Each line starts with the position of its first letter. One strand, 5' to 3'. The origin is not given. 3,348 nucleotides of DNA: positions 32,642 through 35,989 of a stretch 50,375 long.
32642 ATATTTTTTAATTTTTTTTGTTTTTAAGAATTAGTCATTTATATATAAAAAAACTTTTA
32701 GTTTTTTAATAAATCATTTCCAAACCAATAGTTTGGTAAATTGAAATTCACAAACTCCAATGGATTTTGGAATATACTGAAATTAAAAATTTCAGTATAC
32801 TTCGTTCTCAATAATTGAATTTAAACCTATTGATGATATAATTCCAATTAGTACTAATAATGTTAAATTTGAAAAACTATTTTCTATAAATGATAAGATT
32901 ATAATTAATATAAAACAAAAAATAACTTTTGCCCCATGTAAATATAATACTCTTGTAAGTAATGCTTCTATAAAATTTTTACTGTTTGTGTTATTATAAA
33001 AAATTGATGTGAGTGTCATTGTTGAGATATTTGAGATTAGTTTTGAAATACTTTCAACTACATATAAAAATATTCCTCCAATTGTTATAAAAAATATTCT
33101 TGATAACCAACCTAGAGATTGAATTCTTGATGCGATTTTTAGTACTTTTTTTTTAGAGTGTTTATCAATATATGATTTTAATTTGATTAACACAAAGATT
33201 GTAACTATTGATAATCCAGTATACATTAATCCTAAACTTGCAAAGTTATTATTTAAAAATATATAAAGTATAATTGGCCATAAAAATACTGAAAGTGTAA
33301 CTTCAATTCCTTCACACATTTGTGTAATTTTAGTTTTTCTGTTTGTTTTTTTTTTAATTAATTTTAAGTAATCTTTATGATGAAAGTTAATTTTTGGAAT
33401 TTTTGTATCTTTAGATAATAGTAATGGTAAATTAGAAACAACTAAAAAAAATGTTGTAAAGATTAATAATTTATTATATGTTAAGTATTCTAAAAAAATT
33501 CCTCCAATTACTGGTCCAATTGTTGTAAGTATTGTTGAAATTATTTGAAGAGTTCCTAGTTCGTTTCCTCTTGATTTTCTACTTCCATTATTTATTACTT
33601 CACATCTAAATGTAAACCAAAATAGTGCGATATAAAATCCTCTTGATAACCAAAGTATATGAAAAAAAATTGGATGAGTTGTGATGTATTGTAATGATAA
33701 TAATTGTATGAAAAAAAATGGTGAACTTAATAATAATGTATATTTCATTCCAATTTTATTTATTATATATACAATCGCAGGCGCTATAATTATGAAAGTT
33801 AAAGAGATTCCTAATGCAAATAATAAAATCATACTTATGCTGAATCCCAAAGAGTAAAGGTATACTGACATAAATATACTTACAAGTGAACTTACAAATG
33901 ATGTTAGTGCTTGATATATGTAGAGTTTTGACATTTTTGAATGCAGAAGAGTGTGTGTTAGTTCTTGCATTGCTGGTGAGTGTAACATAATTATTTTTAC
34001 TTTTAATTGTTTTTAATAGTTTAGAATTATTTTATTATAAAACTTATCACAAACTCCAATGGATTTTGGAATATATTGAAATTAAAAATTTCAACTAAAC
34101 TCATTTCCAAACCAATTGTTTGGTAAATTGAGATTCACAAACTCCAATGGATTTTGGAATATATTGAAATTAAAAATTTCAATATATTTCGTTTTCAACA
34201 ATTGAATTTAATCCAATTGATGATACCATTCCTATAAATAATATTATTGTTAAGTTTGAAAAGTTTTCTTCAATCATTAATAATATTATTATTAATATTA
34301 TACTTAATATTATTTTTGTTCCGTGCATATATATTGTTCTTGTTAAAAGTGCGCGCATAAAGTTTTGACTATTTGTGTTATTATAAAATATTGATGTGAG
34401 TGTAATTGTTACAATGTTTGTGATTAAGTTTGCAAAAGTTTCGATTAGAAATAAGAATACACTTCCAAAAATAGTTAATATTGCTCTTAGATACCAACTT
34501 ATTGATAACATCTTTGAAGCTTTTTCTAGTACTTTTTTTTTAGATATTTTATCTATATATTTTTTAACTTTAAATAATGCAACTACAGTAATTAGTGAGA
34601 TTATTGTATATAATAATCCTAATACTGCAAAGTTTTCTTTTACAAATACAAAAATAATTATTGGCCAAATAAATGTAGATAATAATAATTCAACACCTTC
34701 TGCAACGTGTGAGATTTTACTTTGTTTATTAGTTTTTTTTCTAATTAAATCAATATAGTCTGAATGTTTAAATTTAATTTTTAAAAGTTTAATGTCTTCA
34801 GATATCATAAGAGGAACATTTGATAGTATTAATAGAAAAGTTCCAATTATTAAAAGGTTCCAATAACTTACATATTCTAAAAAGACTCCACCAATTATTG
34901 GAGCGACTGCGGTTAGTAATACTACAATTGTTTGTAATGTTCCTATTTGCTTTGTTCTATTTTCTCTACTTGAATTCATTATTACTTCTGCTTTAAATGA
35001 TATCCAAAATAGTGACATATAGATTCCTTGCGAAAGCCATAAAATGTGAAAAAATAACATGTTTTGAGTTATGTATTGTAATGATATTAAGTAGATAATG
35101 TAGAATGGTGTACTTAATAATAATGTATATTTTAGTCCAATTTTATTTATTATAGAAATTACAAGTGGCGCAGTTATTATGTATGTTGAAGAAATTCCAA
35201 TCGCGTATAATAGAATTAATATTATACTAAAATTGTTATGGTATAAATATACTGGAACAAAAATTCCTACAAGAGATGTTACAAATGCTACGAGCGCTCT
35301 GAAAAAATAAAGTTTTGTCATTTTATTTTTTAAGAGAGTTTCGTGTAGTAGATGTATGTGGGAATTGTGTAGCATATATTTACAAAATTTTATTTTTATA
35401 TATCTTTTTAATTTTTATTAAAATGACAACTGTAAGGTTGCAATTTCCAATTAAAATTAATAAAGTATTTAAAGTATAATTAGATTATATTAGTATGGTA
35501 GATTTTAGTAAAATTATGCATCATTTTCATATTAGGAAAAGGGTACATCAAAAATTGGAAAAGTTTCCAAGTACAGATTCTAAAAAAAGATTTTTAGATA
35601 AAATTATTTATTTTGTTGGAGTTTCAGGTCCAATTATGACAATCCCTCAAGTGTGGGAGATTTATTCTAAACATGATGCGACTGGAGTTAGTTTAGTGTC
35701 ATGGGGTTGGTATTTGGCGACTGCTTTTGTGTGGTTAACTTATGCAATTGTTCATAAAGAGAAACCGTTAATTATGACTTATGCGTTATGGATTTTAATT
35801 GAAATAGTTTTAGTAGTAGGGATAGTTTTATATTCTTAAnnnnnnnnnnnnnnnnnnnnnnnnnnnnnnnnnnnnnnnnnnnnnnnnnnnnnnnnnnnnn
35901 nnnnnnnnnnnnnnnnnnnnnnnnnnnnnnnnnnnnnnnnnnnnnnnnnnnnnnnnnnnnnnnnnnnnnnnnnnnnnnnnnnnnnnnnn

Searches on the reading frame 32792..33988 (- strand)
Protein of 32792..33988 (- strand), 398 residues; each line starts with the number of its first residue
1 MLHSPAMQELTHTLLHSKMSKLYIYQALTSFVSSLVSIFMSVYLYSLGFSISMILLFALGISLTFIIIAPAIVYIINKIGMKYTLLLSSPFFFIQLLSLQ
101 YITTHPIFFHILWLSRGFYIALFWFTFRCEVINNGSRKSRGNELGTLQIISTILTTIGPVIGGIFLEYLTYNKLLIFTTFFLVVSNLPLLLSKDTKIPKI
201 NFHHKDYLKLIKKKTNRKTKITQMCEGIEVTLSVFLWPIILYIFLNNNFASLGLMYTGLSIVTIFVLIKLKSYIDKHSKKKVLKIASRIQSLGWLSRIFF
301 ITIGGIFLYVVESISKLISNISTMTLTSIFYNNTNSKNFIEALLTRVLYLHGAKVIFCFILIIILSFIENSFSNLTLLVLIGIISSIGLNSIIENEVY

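Call 9: search_protein_families(library=pfam, proteins=[window:32792-33988:-], max_evalue=0.001)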
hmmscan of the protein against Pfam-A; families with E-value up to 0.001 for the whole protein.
window:32792-33988:- (398 aa): 1 family
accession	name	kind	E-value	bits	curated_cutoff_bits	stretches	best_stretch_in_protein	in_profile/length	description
PF07690.21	MFS_1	-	6.1e-07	29.1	33.4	1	23-388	2-311/347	Major Facilitator Superfamily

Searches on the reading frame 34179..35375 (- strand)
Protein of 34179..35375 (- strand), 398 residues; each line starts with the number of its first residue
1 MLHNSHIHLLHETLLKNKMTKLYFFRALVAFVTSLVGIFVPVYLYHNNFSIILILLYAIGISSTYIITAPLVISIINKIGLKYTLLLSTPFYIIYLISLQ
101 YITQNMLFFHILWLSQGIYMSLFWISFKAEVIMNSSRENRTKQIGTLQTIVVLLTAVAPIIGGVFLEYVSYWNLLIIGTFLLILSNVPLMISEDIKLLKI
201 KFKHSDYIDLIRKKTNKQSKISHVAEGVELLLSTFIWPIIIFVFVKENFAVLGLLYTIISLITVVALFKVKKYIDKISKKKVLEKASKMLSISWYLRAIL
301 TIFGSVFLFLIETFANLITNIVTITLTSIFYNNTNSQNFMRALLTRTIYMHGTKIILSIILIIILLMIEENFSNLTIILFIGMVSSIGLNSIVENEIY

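Call 9: search_protein_families(library=pfam, proteins=[window:34179-35375:-], max_evalue=0.001)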
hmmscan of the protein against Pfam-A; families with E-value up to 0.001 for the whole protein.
window:34179-35375:- (398 aa): 1 family
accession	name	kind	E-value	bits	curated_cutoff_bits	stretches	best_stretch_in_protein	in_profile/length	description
PF07690.21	MFS_1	-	5.3e-07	29.3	33.4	1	23-331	2-308/347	Major Facilitator Superfamily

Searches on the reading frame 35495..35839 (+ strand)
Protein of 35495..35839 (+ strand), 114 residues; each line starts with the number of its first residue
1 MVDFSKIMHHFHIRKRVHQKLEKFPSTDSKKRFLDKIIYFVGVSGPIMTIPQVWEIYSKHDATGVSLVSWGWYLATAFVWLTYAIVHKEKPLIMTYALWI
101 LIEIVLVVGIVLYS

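Call 9: search_protein_families(library=pfam, proteins=[window:35495-35839:+], max_evalue=0.001)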
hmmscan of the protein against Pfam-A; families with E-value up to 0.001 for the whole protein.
window:35495-35839:+ (114 aa): 0 families

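Call 58: search_protein_families(library=pfam, proteins=[window:35495-35839:+], max_evalue=0.1)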
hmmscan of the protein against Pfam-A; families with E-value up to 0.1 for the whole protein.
window:35495-35839:+ (114 aa): 2 families
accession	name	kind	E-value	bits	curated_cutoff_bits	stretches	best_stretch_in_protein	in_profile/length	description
PF04193.19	PQ-loop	-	0.0017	18.5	22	1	49-89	17-57/61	PQ loop repeat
PF03083.21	MtN3_slv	-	0.022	15.2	23.7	1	50-113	19-82/87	Sugar efflux transporter for intercellular exchange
